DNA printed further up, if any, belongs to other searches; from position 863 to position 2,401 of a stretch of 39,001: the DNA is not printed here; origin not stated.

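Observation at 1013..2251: Pilin scaffold carrying a LamG/ConA-like lectin module, paralogous to the major pilin 4 kb away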

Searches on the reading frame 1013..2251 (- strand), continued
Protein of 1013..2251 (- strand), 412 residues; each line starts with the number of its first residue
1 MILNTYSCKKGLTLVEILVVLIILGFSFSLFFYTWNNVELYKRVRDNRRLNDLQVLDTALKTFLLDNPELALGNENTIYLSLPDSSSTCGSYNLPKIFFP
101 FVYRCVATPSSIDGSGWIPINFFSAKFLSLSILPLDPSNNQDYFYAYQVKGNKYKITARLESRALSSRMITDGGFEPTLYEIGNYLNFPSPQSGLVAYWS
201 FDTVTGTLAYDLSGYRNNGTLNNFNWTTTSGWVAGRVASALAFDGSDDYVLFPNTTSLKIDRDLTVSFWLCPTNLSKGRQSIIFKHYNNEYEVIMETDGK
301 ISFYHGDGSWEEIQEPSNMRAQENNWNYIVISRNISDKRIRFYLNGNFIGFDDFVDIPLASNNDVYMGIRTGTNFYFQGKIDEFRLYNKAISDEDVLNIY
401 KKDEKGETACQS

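Call 18: find_encoding_contigs(protein=P0061, flank=6000, max_places=1)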
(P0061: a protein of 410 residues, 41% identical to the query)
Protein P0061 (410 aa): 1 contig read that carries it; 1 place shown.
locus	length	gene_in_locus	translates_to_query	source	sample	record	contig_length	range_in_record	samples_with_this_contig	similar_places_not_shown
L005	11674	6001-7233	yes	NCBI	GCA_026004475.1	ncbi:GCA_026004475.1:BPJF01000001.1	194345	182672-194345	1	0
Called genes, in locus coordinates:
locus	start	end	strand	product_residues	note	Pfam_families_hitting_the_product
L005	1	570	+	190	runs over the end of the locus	-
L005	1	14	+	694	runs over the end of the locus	PF01138:RNase_PH, PF03725:RNase_PH_C (faint), PF01138:RNase_PH, PF00013:KH_1, PF00575:S1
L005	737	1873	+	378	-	-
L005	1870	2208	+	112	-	PF01258:zf-dskA_traR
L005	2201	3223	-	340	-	PF00814:TsaD, PF22521:HypF_C_2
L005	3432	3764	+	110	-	PF00707:IF3_C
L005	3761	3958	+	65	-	PF01632:Ribosomal_L35p (weak)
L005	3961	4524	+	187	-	PF18306:LDcluster4, PF03641:Lysine_decarbox (weak)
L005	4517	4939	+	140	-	PF02308:MgtC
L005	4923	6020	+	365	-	PF01490:Aa_trans (weak), PF03845:Spore_permease (weak)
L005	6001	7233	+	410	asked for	PF07963:N_methyl (weak), PF13385:Laminin_G_3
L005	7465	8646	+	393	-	PF13385:Laminin_G_3, PF02973:Sialidase (weak)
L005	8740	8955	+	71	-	PF03840:SecG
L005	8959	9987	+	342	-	PF00496:SBP_bac_5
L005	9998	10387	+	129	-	-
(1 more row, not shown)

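Call 19: find_encoding_contigs(protein=P0081, flank=6000, max_places=1)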
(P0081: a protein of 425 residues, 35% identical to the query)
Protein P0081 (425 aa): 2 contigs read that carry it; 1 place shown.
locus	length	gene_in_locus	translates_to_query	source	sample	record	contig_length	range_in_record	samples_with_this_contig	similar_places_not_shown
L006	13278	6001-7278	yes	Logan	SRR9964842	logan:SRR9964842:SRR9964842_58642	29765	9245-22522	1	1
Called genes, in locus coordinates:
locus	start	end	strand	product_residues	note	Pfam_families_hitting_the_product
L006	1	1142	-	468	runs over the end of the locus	PF02366:PMT, PF16192:PMT_4TMC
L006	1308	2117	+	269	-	-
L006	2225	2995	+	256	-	PF02673:BacA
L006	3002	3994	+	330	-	PF01207:Dus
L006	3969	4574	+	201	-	PF01300:Sua5_yciO_yrdC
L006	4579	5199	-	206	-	PF03167:UDG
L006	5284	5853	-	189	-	-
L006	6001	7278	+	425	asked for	PF13385:Laminin_G_3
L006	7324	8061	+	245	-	PF12705:PDDEXK_1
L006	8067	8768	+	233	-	PF20260:PUA_4, PF04452:Methyltrans_RNA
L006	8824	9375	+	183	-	PF07638:Sigma70_ECF (weak), PF04542:Sigma70_r2, PF08281:Sigma70_r4_2, PF04545:Sigma70_r4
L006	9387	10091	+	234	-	-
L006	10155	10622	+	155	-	-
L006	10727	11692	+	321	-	PF01471:PG_binding_1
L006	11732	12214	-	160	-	PF02643:DUF192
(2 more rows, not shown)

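Call 27: predict_structure(alignment_id=A1)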
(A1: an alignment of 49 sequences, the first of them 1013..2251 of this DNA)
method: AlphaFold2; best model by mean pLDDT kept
length: 412 residues; sequences in the alignment: 49
mean_pLDDT: 89.1   pTM: 0.86
mean pLDDT of the five models: 89.1, 88.4, 87.9, 87.8, 87.8
residues with pLDDT >= 90: 288; 70-90: 93; 50-70: 23; < 50: 8
segments of 3 or more residues with pLDDT < 50: 1-8
pLDDT, mean of each block of 10 residues (from residue 1): 44 82 90 82 95 95 88 95 92 93 95 93 74 91 95 95 92 94 95 95 87 95 91 91 95 94 94 94 81 91 74 72 95 93 95 82 93 92 96 95 83 66
secondary structure, 60 per line:
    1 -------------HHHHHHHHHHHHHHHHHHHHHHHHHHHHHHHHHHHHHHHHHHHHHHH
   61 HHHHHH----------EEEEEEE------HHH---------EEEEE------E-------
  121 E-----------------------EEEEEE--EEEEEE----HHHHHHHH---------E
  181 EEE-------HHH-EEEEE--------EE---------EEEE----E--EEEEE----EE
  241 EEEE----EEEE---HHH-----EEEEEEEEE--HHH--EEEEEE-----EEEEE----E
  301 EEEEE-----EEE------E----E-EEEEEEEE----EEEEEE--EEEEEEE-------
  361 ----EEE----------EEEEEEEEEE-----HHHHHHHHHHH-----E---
elements in order: H14-66 E77-83 E102-106 E145-150 E153-158 H163-170 E180-183 E195-199 E219-222 E230-234 E239-244 E249-252 E264-272 E280-285 E291-295 E300-305 E311-313 E327-334 E339-344 E347-353 E365-367 E378-387 H393-403

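Call 30: fold_search(model_id=the predicted structure, library=pdb)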
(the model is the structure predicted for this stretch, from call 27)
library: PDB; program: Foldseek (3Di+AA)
matches with E <= 10: 1483; with E <= 0.001: 387
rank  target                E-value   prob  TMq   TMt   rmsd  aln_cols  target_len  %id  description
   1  3b69                  2.8e-12  1.00  0.39  0.27  12.5       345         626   12  T cruzi Trans-sialidase complex with benzoylated NANA derivative (released 2008-05-13)
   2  1ms5_A                3.1e-12  1.00  0.39  0.27  12.4       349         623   13  Triclinic form of Trypanosoma cruzi trans-sialidase, soaked with N-acetylneuraminyl-a-2,3-thio-galactoside (NA-S-Gal) (released 2003-03-25)
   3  1ms5_B                3.5e-12  1.00  0.39  0.27  12.6       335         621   12  Triclinic form of Trypanosoma cruzi trans-sialidase, soaked with N-acetylneuraminyl-a-2,3-thio-galactoside (NA-S-Gal) (released 2003-03-25)
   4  5ho2                  3.9e-12  1.00  0.41  0.22  12.2       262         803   17  Crystal structure of AbnA (open conformation), a GH43 extracellular arabinanase from Geobacillus stearothermophilus (released 2017-02-01)
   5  1s0i_A                6.7e-12  1.00  0.39  0.27  12.6       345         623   13  Trypanosoma cruzi trans-sialidase in complex with sialyl-lactose (Michaelis complex) (released 2004-05-18)
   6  5hon_A                7.9e-12  1.00  0.41  0.78   4.0       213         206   20  Structure of Domain 4 of AbnA, a GH43 extracellular arabinanase from Geobacillus stearothermophilus, in complex with a (released 2017-02-01)
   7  1ms1_A                7.9e-12  1.00  0.39  0.27  12.5       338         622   12  Monoclinic form of Trypanosoma cruzi trans-sialidase, in complex with 3-deoxy-2,3-dehydro-N-acetylneuraminic acid (DAN (released 2003-03-25)
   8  3opz_A                7.9e-12  1.00  0.38  0.27  12.6       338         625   13  Crystal structure of trans-sialidase in complex with the Fab fragment of a neutralizing monoclonal IgG antibody (released 2011-11-09)
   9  1ms0_A                1.2e-11  1.00  0.39  0.27  11.7       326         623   12  Monoclinic form of Trypanosoma cruzi trans-sialidase, in complex with 3-deoxy-2,3-dehydro-N-acetylneuraminic acid (DAN (released 2003-03-25)
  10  1ms8_A                1.3e-11  1.00  0.39  0.27  12.6       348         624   12  Triclinic form of Trypanosoma cruzi trans-sialidase, in complex with 3-deoxy-2,3-dehydro-N-acetylneuraminic acid (DANA (released 2003-03-25)
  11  5hp6                  1.4e-11  1.00  0.41  0.22  12.2       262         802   17  Structure of AbnA, a GH43 extracellular arabinanase from Geobacillus stearothermophilus (a new conformational state) (released 2017-02-01)
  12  1mr5                  1.5e-11  1.00  0.38  0.27  12.6       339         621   13  Orthorhombic form of Trypanosoma cruzi trans-sialidase (released 2003-03-18)
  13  3pjq_A                1.5e-11  1.00  0.38  0.26  12.6       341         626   13  Trypanosoma cruzi trans-sialidase-like inactive isoform (including the natural mutation Tyr342His) in complex with lac (released 2011-06-08)
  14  9qco_A                1.7e-11  1.00  0.40  0.17   3.5       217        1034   21  NTNH-HA70 complex from Clostridium botulinum Serotype B1 (released 2025-09-10)
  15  1ms9_A                2.2e-11  1.00  0.37  0.26  13.8       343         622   12  Triclinic form of Trypanosoma cruzi trans-sialidase, in complex with lactose (released 2003-03-25)
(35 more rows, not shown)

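Call 31: find_related_loci(query=A1, collection=genome_contigs, flank=7000)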
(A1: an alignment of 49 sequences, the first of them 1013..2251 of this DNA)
Query A1 (412 aa) in genome_contigs; peptide patterns used: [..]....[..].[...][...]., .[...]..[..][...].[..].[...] (x = any residue, [..] = any of these).
597 stretches matched a pattern (row limit reached: there are more); 428 encode a relative of the query (tblastn E <= 1e-3); the best 80 are kept; 80 distinct loci.
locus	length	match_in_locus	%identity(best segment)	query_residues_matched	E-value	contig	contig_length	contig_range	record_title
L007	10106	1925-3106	47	7-396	2e-106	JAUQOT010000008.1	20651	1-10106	MAG: Patescibacteria group bacterium isolate BF2.bins.112.201808 NODE_1478_length_20651_cov_8.433931, whole genome shotg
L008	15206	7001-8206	41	7-400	6e-89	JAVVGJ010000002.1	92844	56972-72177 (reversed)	MAG: Candidatus Paceibacterota bacterium isolate PSS.bin.23 NODE_17_length_92844_cov_32.752740, whole genome shotgun seq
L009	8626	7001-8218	34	10-401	1e-58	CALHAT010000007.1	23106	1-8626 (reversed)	MAG: Candidatus Pacebacteria bacterium isolate H1_Bin_METABAT__85_sub_1 genome assembly, contig: c_000000187048, whole g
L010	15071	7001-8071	35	38-401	5e-55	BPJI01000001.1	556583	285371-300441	MAG: Candidatus Parcubacteria bacterium KatS3mg096 DNA, contig_8276, whole genome shotgun sequence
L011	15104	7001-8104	34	38-404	9e-54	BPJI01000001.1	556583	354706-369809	MAG: Candidatus Parcubacteria bacterium KatS3mg096 DNA, contig_8276, whole genome shotgun sequence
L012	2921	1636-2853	32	9-401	9e-54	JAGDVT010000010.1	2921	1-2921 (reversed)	MAG: Candidatus Paceibacter sp. isolate KUB_Bin06 NODE_5611_length_2921_cov_5.936846, whole genome shotgun sequence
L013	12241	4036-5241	34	9-400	8e-53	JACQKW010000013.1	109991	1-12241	MAG: Candidatus Liptonbacteria bacterium isolate NC_groundwater_1187_Ag_S-0.1um_53_80 S_p1_S3_coassembly_k141_2173147, w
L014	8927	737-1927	34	13-402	5e-50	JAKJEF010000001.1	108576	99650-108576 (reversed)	MAG: Patescibacteria group bacterium isolate UR.bin13 NODE_1_length_108576_cov_3.107706, whole genome shotgun sequence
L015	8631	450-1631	34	9-400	1e-48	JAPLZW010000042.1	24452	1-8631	MAG: Candidatus Wolfebacteria bacterium isolate LacPavin_0920_WC70_MAG_44_7 LacPavin_0920_WC70_scaffold_469819, whole ge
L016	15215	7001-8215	33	3-404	1e-47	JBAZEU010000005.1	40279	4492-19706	MAG: Candidatus Paceibacterota bacterium isolate SO_2017_LW3_133 NODE_2268_length_40279_cov_3.304617_LW162_2017, whole g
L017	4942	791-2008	31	9-404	2e-47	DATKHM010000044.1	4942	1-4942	MAG TPA_asm: Candidatus Paceibacterota bacterium isolate SMAG_U14577 k141_183941, whole genome shotgun sequence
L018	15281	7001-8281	29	1-404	4e-47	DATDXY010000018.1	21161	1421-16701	MAG TPA_asm: Candidatus Paceibacterota bacterium isolate SMAG_U8151 k141_1196969, whole genome shotgun sequence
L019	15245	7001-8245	32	8-404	6e-47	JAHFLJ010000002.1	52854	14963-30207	MAG: Candidatus Liptonbacteria bacterium isolate nzgw430 NODE_194_length_52855_cov_5.449975, whole genome shotgun sequen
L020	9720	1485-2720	31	9-400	1e-46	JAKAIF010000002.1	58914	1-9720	MAG: bacterium isolate WY3.bin166 NODE_717_length_58914_cov_1.660027, whole genome shotgun sequence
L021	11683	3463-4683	30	9-400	4e-46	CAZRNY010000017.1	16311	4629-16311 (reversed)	MAG TPA_asm: uncultured Candidatus Saccharibacteria bacterium isolate binchicken_co220_50 genome assembly, contig: NODE_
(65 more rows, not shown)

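Call 53: search_protein_families(library=ncbifam, proteins=[window:1013-2251:-], max_evalue=0.01)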
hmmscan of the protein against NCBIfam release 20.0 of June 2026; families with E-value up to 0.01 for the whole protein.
window:1013-2251:- (412 aa): 4 families
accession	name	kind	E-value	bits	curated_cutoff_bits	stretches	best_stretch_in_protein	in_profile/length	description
NF052521.1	TafC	equivalog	1.1e-13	51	410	1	196-408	149-368/373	TafC family fimbrial protein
TIGR01710.1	typeII_sec_gspG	equivalog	9.9e-06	25.6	88.85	1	10-70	1-59/134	type II secretion system major pseudopilin GspG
TIGR02532.1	IV_pilin_GFxxxE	domain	0.0014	18.4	16.3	1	9-25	1-17/24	prepilin-type N-terminal cleavage/methylation domain-containing protein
NF041013.1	T4P_ComGE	equivalog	0.0078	16.3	49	0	8-62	2-55/83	competence type IV pilus minor pilin ComGE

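Call 68: search_solved_structures(query=A1, max_evalue=10)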
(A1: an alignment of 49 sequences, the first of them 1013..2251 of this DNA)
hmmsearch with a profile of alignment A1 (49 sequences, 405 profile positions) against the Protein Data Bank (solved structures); distinct sequences matched with E-value up to 10: 78 (the best 60 are shown).
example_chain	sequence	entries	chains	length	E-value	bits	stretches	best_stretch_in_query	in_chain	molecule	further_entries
4qvs_A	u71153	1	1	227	1.6e-23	86.8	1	198-400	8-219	S-layer domain-containing protein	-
5hon_A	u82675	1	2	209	3.9e-15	59.1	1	197-401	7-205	Extracellular arabinanase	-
5ho0_A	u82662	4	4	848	5.9e-14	55.2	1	193-400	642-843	Extracellular arabinanase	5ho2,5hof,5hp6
1dll_A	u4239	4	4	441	8.6e-09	38.2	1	208-402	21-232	TETANUS TOXIN | Tetanus toxin (Tentoxylysin)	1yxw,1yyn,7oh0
1dfq_A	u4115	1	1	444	8.8e-09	38.2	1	208-402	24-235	TETANUS TOXIN HC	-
3hmy_A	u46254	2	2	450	9.1e-09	38.1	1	208-402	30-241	Tetanus toxin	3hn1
7by4_A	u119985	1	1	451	9.1e-09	38.1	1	208-402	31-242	Tetanus toxin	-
1a8d_A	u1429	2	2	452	9.2e-09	38.1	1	208-402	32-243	TETANUS NEUROTOXIN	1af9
1d0h_A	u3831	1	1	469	1e-08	38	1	208-402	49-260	PROTEIN (TETANUS TOXIN HC)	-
9fyq_C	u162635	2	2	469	1e-08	38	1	208-402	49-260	Tetanus toxin heavy chain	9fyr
1fv2_A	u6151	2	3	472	1e-08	38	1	208-402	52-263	TETANUS TOXIN HEAVY CHAIN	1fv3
7ce2_A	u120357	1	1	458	1.1e-08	37.9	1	208-402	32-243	Tetanus toxin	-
6hox_A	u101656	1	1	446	1.1e-08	37.9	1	209-403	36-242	Binding domain (Hc) of Paraclostridial Mosquitocidal Protein 1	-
1diw_A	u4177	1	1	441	1.2e-08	37.7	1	208-402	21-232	TETANUS TOXIN HC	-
7tgg_A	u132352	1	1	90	4.6e-08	35.8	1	3-66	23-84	Geopilin domain 1 protein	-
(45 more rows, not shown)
